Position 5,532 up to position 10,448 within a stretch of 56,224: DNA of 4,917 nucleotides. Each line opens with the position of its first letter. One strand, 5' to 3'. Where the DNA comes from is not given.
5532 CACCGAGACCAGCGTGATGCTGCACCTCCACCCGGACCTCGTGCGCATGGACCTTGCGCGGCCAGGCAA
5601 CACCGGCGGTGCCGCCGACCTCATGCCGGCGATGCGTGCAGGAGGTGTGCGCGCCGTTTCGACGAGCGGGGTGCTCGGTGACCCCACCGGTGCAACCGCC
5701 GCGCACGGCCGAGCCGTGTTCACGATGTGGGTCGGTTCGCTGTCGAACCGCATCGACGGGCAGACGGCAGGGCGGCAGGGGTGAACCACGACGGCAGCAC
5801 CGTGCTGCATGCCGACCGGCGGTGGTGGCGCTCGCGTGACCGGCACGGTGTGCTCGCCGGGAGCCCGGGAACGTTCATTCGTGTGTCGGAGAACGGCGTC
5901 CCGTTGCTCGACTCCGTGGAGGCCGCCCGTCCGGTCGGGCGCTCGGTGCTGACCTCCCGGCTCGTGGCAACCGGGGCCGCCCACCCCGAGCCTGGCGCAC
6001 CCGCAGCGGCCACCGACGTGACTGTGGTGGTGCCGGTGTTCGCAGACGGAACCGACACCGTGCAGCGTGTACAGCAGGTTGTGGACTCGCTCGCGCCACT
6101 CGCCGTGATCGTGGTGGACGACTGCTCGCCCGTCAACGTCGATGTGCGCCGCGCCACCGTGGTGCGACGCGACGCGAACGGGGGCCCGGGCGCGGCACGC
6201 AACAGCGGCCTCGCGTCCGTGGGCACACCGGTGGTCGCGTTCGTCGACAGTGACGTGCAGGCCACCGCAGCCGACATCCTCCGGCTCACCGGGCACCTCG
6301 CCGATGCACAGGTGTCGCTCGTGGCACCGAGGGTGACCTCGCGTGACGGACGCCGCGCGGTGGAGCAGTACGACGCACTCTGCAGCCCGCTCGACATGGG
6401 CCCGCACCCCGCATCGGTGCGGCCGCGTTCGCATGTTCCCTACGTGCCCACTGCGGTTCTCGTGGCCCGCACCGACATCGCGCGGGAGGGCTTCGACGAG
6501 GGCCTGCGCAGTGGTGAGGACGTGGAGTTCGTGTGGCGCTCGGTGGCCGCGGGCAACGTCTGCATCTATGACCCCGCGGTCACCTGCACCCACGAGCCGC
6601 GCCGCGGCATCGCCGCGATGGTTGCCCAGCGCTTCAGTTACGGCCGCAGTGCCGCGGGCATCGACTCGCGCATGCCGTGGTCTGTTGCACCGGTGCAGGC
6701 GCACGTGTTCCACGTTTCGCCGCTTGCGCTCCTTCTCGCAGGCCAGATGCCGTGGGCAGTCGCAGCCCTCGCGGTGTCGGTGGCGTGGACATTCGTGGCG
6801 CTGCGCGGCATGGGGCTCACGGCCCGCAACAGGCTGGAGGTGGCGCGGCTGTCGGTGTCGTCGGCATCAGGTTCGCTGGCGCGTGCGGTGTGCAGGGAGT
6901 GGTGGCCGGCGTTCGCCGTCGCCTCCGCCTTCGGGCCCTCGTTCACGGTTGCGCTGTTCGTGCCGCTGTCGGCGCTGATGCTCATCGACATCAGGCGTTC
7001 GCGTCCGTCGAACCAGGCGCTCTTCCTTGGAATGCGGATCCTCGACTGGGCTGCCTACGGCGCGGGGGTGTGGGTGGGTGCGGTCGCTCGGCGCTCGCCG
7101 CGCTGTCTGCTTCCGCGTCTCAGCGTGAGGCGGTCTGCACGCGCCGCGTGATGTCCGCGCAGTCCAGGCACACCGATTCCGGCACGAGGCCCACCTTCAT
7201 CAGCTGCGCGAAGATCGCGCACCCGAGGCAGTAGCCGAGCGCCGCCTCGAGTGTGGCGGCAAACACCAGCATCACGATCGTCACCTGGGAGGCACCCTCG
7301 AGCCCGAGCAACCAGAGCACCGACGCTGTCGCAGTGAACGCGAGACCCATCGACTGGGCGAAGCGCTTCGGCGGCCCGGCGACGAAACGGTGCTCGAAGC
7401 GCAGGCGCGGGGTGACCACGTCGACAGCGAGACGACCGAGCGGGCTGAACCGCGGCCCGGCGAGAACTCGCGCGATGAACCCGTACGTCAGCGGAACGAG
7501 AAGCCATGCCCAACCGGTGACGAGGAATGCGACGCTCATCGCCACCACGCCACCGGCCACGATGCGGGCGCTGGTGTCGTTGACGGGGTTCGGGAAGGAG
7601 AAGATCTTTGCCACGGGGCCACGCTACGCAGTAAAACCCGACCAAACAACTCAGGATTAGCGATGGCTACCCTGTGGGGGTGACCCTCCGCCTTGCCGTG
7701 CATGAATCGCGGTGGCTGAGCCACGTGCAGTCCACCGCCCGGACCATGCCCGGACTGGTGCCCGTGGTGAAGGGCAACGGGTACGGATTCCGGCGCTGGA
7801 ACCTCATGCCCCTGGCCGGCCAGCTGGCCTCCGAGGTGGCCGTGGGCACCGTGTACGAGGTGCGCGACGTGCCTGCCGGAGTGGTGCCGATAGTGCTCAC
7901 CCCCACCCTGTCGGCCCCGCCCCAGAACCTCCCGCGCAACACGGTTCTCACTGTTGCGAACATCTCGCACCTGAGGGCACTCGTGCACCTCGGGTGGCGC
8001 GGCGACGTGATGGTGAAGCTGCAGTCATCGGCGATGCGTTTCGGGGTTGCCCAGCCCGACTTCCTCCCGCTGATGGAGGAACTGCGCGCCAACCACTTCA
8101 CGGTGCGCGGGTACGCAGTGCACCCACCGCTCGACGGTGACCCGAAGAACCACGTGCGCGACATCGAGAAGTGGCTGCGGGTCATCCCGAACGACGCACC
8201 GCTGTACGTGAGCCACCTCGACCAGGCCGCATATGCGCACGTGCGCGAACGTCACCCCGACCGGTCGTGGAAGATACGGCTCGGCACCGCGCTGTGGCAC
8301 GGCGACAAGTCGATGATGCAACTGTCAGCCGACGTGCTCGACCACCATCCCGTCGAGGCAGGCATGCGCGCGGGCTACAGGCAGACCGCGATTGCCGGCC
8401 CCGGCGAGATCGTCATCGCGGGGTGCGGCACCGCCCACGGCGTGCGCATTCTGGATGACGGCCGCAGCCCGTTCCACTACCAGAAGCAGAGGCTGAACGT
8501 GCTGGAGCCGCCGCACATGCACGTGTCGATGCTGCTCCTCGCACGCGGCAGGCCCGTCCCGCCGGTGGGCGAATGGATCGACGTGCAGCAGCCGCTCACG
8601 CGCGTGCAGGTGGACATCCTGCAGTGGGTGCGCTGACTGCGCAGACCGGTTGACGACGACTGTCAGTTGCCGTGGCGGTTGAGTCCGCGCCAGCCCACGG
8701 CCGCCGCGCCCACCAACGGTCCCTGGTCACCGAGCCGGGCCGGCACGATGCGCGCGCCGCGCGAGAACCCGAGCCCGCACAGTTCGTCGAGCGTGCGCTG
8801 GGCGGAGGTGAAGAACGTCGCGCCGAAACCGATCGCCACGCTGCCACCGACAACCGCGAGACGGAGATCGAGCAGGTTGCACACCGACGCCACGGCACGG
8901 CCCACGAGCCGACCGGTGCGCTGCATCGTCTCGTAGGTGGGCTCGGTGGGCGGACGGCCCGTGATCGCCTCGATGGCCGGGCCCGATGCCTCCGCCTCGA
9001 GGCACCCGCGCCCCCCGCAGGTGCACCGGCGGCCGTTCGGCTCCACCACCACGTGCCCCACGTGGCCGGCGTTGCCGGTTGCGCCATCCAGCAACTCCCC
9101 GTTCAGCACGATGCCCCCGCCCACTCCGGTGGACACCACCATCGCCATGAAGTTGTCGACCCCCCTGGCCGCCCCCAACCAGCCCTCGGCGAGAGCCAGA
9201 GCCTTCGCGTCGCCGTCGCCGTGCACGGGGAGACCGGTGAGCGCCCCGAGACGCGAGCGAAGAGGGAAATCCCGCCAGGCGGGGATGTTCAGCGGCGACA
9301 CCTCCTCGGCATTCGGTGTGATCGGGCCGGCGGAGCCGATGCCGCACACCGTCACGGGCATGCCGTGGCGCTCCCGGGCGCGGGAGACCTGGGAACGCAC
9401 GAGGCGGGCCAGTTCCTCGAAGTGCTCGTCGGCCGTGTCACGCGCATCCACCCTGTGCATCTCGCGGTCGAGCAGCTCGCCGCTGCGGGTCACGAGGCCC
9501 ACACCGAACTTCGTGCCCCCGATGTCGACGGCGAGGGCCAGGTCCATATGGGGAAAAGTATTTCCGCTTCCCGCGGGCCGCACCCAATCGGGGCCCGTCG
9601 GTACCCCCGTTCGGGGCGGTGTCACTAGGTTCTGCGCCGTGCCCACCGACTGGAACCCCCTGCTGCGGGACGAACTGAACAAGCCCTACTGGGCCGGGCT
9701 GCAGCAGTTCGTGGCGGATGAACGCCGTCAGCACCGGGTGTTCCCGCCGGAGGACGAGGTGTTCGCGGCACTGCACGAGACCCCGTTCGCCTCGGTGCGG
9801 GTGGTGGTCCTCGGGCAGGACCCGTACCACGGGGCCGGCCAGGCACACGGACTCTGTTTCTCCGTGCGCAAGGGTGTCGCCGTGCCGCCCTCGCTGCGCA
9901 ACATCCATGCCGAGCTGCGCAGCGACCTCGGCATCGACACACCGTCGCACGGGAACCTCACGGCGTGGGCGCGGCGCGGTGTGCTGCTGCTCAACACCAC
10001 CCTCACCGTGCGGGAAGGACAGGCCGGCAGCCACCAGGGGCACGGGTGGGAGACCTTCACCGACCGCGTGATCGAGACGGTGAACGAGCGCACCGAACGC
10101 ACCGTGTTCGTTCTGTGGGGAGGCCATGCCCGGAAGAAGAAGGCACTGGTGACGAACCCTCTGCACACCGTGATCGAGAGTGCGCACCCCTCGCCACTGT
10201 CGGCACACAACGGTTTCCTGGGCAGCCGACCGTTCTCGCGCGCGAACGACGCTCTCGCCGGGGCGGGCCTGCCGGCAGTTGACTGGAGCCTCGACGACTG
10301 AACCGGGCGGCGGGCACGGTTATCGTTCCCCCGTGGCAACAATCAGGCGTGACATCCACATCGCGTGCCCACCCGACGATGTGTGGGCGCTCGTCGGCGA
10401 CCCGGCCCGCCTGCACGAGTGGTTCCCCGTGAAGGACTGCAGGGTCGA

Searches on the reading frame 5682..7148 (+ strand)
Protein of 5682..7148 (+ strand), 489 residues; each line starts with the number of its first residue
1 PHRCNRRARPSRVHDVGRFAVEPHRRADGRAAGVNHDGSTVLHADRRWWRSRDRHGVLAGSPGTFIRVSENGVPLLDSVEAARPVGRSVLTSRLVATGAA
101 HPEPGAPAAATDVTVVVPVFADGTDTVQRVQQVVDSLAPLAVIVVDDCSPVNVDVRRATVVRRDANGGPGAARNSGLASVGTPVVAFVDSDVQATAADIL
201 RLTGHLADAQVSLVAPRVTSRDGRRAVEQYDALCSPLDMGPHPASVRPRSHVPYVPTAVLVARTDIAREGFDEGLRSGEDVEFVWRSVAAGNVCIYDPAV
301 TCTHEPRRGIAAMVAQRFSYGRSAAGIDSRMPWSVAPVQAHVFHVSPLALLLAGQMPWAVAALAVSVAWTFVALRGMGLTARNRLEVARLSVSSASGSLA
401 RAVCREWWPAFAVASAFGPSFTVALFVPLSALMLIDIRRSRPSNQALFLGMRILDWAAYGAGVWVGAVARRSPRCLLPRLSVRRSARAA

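Call 16: search_protein_families(library=pfam, proteins=[window:5682-7148:+], max_evalue=0.0001)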
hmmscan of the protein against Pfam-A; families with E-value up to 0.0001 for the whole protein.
window:5682-7148:+ (489 aa): 3 families
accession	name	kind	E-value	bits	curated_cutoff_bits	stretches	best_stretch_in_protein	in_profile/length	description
PF00535.33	Glycos_transf_2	-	1.5e-11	44.9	23.3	1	114-224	1-121/168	Glycosyl transferase family 2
PF13632.12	Glyco_trans_2_3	-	1.6e-06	28.6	27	1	185-371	2-196/198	Glycosyl transferase family group 2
PF13641.12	Glyco_tranf_2_3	-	2.6e-05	24.8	27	1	152-318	54-225/230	Glycosyltransferase like family 2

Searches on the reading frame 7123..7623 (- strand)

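Call 16: search_protein_families(library=pfam, proteins=[window:7123-7623:-], max_evalue=0.0001)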
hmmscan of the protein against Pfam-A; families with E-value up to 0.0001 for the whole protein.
window:7123-7623:- (167 aa): 1 family
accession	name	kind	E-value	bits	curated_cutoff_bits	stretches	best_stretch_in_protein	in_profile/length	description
PF14340.12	DUF4395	-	3.3e-37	128.1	24.5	1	14-143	1-130/130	Domain of unknown function (DUF4395)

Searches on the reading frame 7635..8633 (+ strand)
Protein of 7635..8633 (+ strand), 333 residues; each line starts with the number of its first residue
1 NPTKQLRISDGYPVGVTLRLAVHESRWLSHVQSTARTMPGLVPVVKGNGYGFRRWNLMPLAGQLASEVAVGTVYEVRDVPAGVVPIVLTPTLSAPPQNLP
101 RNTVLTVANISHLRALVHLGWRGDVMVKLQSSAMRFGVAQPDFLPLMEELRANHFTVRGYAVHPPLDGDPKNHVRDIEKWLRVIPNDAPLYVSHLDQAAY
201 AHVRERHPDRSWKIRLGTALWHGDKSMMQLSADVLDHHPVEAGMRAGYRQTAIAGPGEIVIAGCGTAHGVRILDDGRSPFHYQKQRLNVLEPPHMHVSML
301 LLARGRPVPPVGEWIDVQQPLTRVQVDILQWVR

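Call 16: search_protein_families(library=pfam, proteins=[window:7635-8633:+], max_evalue=0.0001)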
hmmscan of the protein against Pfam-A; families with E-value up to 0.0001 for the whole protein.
window:7635-8633:+ (333 aa): 1 family
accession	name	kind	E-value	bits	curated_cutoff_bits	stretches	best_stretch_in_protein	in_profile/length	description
PF01168.26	Ala_racemase_N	-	5e-10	39.9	24.1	1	30-184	12-178/220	Alanine racemase, N-terminal domain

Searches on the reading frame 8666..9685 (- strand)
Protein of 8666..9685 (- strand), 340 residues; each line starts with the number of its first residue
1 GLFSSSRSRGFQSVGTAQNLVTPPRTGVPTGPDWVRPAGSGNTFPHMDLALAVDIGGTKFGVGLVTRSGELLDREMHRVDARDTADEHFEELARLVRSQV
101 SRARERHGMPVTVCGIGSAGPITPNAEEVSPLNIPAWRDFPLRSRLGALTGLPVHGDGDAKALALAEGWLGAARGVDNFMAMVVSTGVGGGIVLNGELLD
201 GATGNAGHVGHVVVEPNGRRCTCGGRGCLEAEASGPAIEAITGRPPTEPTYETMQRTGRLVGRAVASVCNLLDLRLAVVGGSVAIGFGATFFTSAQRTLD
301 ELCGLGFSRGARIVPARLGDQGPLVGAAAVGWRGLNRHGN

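Call 16: search_protein_families(library=pfam, proteins=[window:8666-9685:-], max_evalue=0.0001)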
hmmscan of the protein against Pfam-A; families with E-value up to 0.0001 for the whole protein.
window:8666-9685:- (340 aa): 1 family
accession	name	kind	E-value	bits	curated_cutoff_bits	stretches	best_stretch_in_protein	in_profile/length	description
PF00480.26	ROK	-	8.6e-53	180.2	22.9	1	51-329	2-289/294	ROK family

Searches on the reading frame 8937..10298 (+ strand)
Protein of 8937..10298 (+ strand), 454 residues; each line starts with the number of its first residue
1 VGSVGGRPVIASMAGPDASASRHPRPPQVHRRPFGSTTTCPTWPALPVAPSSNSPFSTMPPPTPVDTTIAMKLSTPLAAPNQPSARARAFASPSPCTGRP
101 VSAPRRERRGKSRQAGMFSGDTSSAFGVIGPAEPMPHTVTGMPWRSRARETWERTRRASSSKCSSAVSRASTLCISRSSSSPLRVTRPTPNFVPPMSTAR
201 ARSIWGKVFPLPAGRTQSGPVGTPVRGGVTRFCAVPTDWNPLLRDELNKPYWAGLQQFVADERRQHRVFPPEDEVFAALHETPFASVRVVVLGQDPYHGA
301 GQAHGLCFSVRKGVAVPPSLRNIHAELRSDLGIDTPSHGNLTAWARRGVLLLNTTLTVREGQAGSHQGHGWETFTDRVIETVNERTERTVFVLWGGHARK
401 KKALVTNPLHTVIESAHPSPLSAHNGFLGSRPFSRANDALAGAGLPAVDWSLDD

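Call 16: search_protein_families(library=pfam, proteins=[window:8937-10298:+], max_evalue=0.0001)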
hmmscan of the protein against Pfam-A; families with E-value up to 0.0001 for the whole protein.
window:8937-10298:+ (454 aa): 1 family
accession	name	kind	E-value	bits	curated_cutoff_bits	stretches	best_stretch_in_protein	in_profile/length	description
PF03167.25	UDG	-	7.3e-14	52.5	24.3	1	286-440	7-140/141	Uracil DNA glycosylase superfamily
